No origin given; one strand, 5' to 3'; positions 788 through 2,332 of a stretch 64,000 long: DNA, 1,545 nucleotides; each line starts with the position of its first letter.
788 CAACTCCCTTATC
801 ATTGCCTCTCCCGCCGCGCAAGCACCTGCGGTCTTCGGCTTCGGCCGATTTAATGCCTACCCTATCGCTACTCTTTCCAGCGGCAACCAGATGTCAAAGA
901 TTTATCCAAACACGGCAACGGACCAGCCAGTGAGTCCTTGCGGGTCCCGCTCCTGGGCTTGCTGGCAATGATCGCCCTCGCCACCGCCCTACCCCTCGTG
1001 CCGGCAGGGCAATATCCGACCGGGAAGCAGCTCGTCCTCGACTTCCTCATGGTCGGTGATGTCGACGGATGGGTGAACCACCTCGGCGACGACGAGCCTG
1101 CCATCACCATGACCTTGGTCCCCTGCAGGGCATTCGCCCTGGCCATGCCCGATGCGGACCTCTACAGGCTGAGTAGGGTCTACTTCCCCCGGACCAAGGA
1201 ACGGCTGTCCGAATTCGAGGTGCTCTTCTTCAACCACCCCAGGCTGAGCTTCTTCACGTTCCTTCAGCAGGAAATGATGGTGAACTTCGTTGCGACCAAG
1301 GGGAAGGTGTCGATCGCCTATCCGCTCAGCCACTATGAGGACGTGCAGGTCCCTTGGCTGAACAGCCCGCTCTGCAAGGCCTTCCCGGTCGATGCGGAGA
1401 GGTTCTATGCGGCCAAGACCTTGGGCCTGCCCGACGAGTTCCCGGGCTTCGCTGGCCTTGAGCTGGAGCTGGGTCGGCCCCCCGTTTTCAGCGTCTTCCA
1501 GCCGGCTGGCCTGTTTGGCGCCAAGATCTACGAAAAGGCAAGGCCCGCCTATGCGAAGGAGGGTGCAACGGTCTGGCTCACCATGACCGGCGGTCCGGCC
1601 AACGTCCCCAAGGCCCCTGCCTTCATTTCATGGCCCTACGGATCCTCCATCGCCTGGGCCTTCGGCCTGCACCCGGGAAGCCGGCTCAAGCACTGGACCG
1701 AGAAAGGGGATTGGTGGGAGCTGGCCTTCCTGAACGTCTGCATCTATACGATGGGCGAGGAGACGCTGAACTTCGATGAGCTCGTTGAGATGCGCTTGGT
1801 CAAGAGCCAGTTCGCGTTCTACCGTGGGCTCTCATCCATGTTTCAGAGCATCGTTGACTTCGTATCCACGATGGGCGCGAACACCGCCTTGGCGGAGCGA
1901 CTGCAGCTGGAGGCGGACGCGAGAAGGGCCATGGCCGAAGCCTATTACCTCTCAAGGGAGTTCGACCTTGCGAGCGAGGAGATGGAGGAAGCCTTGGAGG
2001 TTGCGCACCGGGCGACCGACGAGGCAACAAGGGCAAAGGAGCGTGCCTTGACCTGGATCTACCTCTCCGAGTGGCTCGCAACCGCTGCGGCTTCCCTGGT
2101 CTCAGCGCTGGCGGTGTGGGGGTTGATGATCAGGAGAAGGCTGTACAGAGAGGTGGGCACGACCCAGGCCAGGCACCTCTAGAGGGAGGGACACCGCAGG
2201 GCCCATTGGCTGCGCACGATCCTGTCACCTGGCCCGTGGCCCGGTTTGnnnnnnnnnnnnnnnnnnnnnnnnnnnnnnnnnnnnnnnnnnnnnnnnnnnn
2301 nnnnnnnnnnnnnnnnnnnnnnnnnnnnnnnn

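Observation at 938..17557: Seven-member paralogous family of secreted proteins sharing a C-terminal 'ALLW.YV.EW - TM - M.RRRLYR.V' anchoring module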

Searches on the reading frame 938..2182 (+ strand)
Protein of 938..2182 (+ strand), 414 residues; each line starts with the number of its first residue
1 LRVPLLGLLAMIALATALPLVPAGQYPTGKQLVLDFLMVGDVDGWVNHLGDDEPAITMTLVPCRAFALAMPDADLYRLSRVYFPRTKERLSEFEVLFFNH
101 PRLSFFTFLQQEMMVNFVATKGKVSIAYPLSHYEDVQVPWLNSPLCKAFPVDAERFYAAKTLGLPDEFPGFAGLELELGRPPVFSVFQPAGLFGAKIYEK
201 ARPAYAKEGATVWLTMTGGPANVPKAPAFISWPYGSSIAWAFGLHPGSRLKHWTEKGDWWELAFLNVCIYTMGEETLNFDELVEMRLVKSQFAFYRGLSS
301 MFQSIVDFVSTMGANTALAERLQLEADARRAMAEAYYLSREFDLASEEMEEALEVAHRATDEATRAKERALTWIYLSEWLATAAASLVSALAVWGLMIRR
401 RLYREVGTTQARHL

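Call 12: search_protein_families(library=pfam, proteins=[window:938-2182:+], max_evalue=1)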
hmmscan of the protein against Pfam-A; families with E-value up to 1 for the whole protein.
window:938-2182:+ (414 aa): 2 families
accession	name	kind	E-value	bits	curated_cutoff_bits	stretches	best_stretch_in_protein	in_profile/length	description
PF11839.13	Alanine_zipper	-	0.051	14.3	23.1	1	323-370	12-59/69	Alanine-zipper, major outer membrane lipoprotein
PF07719.23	TPR_2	-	0.48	11.1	27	1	326-355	1-30/34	Tetratricopeptide repeat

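Call 13: search_protein_families(library=ncbifam, proteins=[window:938-2182:+], max_evalue=1)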
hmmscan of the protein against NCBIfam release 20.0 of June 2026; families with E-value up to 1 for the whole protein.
window:938-2182:+ (414 aa): 1 family
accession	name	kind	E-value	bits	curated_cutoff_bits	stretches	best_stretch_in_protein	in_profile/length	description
NF040598.1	Ala_zip_lipo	subfamily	0.039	14.5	43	1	321-370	31-80/90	Lpp/OprI family alanine-zipper lipoprotein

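Call 17: find_homologous_proteins(query=A1, max_evalue=0.001)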
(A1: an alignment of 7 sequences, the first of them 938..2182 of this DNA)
Query A1 (7 sequences) (414 aa, profile of the alignment): 52 proteins with E <= 0.001 among 8000 candidates.
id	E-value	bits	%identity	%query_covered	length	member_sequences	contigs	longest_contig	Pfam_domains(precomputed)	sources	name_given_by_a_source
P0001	9.8e-157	540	23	87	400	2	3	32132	-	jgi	-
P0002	8.1e-141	488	24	98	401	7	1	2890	-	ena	-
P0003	4.4e-136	472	26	87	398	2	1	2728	PF07090.18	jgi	jgi:uncharacterized membrane protein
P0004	4.5e-121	423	100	100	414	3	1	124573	-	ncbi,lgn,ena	-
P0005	4.6e-116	406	34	27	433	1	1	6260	PF07090.18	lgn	-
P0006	5.2e-109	383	26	99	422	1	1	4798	PF07090.18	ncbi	-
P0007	1.5e-102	362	84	91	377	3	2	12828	-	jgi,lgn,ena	-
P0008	5.4e-100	353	24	98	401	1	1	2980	PF07090.18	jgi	jgi:uncharacterized membrane protein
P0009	3.0e-98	347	33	50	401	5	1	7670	PF07090.18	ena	-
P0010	9.9e-95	336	68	98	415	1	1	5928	-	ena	-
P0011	3.6e-91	324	31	29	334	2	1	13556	PF07090.18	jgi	-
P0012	2.8e-87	311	57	92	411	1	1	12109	-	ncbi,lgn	-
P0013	1.4e-86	309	56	100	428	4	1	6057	-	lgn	-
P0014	1.7e-86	309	58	93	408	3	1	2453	-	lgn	-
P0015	2.1e-86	308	56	100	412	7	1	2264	-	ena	-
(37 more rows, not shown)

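Call 18: find_related_loci(query=A1, collection=genome_contigs, flank=3000)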
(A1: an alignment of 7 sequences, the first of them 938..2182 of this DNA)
Query A1 (414 aa) in genome_contigs; peptide patterns used: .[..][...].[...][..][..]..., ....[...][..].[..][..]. (x = any residue, [..] = any of these).
163 stretches matched a pattern; 152 encode a relative of the query (tblastn E <= 1e-3); the best 80 are kept; 78 distinct loci.
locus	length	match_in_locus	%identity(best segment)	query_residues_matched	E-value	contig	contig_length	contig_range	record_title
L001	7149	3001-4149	56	30-412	1e-148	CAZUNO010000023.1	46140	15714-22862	MAG TPA_asm: Candidatus Hadarchaeota archaeon isolate SRP141376_co1_11 genome assembly, contig: NODE_1928_length_46140_c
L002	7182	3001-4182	47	10-413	5e-113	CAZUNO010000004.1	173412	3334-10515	MAG TPA_asm: Candidatus Hadarchaeota archaeon isolate SRP141376_co1_11 genome assembly, contig: NODE_141_length_173412_c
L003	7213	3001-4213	53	9-410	6e-114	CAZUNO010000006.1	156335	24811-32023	MAG TPA_asm: Candidatus Hadarchaeota archaeon isolate SRP141376_co1_11 genome assembly, contig: NODE_192_length_156335_c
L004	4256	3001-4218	31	2-411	5e-53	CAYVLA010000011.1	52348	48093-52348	MAG TPA_asm: Candidatus Hadarchaeota archaeon isolate binchicken_co395_161 genome assembly, contig: NODE_42_length_52348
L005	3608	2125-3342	31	9-410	2e-51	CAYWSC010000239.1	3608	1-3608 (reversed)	MAG TPA_asm: Candidatus Hadarchaeota archaeon isolate binchicken_co6_196 genome assembly, contig: NODE_36257_length_3608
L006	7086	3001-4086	28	51-413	7e-46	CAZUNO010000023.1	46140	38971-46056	MAG TPA_asm: Candidatus Hadarchaeota archaeon isolate SRP141376_co1_11 genome assembly, contig: NODE_1928_length_46140_c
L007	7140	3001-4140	27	37-410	2e-41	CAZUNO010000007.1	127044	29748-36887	MAG TPA_asm: Candidatus Hadarchaeota archaeon isolate SRP141376_co1_11 genome assembly, contig: NODE_311_length_127044_c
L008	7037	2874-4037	30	29-410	5e-41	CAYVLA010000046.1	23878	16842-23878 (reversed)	MAG TPA_asm: Candidatus Hadarchaeota archaeon isolate binchicken_co395_161 genome assembly, contig: NODE_355_length_2387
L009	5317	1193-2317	29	53-414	3e-40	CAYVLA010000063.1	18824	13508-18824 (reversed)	MAG TPA_asm: Candidatus Hadarchaeota archaeon isolate binchicken_co395_161 genome assembly, contig: NODE_584_length_1882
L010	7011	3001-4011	30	69-413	3e-42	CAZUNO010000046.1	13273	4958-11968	MAG TPA_asm: Candidatus Hadarchaeota archaeon isolate SRP141376_co1_11 genome assembly, contig: NODE_9020_length_13273_c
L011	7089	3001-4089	30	53-412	6e-39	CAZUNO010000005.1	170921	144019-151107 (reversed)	MAG TPA_asm: Candidatus Hadarchaeota archaeon isolate SRP141376_co1_11 genome assembly, contig: NODE_145_length_170921_c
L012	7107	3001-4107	27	53-410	2e-38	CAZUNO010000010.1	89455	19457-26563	MAG TPA_asm: Candidatus Hadarchaeota archaeon isolate SRP141376_co1_11 genome assembly, contig: NODE_651_length_89455_co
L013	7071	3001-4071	29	46-410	4e-38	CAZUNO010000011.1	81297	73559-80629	MAG TPA_asm: Candidatus Hadarchaeota archaeon isolate SRP141376_co1_11 genome assembly, contig: NODE_768_length_81297_co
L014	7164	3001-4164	32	34-412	1e-51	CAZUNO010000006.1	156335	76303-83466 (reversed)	MAG TPA_asm: Candidatus Hadarchaeota archaeon isolate SRP141376_co1_11 genome assembly, contig: NODE_192_length_156335_c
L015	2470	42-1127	29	53-411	3e-38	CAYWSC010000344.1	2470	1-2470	MAG TPA_asm: Candidatus Hadarchaeota archaeon isolate binchicken_co6_196 genome assembly, contig: NODE_62466_length_2470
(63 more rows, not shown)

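Call 23: search_solved_structures(query=A1, max_evalue=10, show_alignments=1)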
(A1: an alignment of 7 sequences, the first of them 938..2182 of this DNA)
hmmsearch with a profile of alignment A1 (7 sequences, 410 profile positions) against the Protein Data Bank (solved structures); distinct sequences matched with E-value up to 10: 4.
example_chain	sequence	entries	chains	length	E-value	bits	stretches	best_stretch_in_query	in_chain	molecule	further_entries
3soz_A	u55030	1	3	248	2.2e-14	56.4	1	87-266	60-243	Cytoplasmic Protein STM1381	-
2gk3_A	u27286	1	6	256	3.4e-14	55.7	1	31-270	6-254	putative cytoplasmic protein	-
3rht_A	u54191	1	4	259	5.1e-10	42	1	94-255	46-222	(GATase1)-like protein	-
4ham_A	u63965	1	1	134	0.88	11.6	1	269-326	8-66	Lmo2241 protein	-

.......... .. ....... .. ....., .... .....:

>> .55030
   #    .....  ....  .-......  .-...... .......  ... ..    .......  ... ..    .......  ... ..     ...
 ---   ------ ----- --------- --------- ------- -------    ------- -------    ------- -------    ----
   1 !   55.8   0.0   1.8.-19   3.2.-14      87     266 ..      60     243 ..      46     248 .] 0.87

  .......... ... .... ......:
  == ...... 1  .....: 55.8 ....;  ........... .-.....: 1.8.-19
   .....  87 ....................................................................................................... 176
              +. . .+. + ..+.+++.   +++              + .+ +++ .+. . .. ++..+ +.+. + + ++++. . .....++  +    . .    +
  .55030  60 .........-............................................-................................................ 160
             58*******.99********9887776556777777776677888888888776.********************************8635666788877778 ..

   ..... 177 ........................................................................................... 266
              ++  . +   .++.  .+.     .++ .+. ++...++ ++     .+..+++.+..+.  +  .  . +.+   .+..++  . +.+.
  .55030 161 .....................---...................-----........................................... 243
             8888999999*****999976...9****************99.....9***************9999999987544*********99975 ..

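Call 40: search_protein_families(library=pfam, alignment_id=A4, max_evalue=0.00001)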
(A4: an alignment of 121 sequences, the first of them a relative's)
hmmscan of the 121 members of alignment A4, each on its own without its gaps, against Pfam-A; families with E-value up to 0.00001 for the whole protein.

A. member 1, L001:2-1312:- (437 aa): 0 families

B. families by the number of members that match (of 121 scanned): 122 families (the first 25 are shown)
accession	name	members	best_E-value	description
PF00884.28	Sulfatase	5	2e-52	Sulfatase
PF16347.10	SGSH_C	5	1.4e-16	N-sulphoglucosamine sulphohydrolase, C-terminal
PF01663.27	Phosphodiest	4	5.9e-18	Type I phosphodiesterase / nucleotide pyrophosphatase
PF02894.22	GFO_IDH_MocA_C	3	1.1e-30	Oxidoreductase family, C-terminal alpha/beta domain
PF01408.29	GFO_IDH_MocA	3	2.7e-26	Oxidoreductase family, NAD-binding Rossmann fold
PF22725.1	GFO_IDH_MocA_C3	3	9.8e-26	GFO/IDH/MocA C-terminal domain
PF12831.13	FAD_oxidored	2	1.6e-109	FAD dependent oxidoreductase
PF01041.23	DegT_DnrJ_EryC1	2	1.8e-72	DegT/DnrJ/EryC1/StrS aminotransferase family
PF00724.26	Oxidored_FMN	2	6.4e-64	NADH:flavin oxidoreductase / NADH oxidase family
PF01261.30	AP_endonuc_2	2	2e-33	Xylose isomerase-like TIM barrel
PF13517.12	FG-GAP_3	2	2.4e-33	FG-GAP-like repeat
PF00248.27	Aldo_ket_red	2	2.6e-32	Aldo/keto reductase family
PF16126.11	DUF4838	2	2.7e-20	Domain of unknown function (DUF4838)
PF00107.32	ADH_zinc_N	2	1.3e-17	Zinc-binding dehydrogenase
PF01208.23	URO-D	2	1.8e-13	Uroporphyrinogen decarboxylase (URO-D)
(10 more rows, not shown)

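Call 44: find_encoding_contigs(protein=P0004, flank=1000, max_places=3)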
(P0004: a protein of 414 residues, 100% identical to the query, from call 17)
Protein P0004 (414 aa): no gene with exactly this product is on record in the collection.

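Call 45: list_cluster_members(proteins=[P0004, P0001, P0006])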
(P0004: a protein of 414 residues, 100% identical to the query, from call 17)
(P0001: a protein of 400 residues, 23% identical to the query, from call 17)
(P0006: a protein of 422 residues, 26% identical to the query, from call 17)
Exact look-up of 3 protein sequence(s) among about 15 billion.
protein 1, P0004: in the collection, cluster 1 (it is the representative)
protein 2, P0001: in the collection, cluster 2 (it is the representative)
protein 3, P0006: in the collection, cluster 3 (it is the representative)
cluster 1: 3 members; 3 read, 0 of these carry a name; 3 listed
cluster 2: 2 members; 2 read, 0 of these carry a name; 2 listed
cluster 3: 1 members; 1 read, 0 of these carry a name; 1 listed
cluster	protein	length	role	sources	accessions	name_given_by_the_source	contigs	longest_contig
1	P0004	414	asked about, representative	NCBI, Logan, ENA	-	-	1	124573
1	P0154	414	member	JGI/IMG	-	-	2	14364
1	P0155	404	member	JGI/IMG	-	-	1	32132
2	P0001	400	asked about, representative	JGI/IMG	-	-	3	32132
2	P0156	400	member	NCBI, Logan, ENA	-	-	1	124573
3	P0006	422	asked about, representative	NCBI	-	-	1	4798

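Call 59: find_encoding_contigs(protein=P0001, flank=2000, max_places=4)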
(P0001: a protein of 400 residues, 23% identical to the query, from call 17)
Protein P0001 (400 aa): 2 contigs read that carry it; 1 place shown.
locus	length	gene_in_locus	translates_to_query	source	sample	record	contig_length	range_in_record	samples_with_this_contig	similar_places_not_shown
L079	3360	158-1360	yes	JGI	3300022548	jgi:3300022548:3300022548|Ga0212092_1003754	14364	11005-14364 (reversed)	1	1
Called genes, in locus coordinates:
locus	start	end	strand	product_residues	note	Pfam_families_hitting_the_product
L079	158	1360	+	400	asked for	-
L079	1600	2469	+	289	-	PF04909:Amidohydro_2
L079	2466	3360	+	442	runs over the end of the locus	PF07090:GATase1_like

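Call 83: predict_structure(alignment_id=A6)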
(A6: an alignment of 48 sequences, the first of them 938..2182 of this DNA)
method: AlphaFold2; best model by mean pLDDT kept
length: 414 residues; sequences in the alignment: 48
mean_pLDDT: 91.2   pTM: 0.82
mean pLDDT of the five models: 91.2, 91.1, 89.4, 89.4, 88.7
residues with pLDDT >= 90: 339; 70-90: 44; 50-70: 17; < 50: 14
segments of 3 or more residues with pLDDT < 50: 21-28, 410-414
pLDDT, mean of each block of 10 residues (from residue 1): 69 70 45 92 90 93 90 96 97 97 96 98 95 93 97 93 87 96 97 95 97 97 96 98 92 94 96 95 96 97 96 94 98 95 97 98 96 95 96 89 59 43
secondary structure, 60 per line:
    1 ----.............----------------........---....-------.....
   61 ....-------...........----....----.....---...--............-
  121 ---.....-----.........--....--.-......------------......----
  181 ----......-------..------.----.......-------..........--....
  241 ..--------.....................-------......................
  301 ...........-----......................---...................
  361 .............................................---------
elements in order: H5-17 E34-41 H45-48 E56-64 H72-82 H87-90 E95-99 H108-119 E124-128 H134-142 H145-148 H153-158 E171-176 H185-190 E211-217 E225-234 E237-242 H251-271 H279-311 H317-338 H342-405
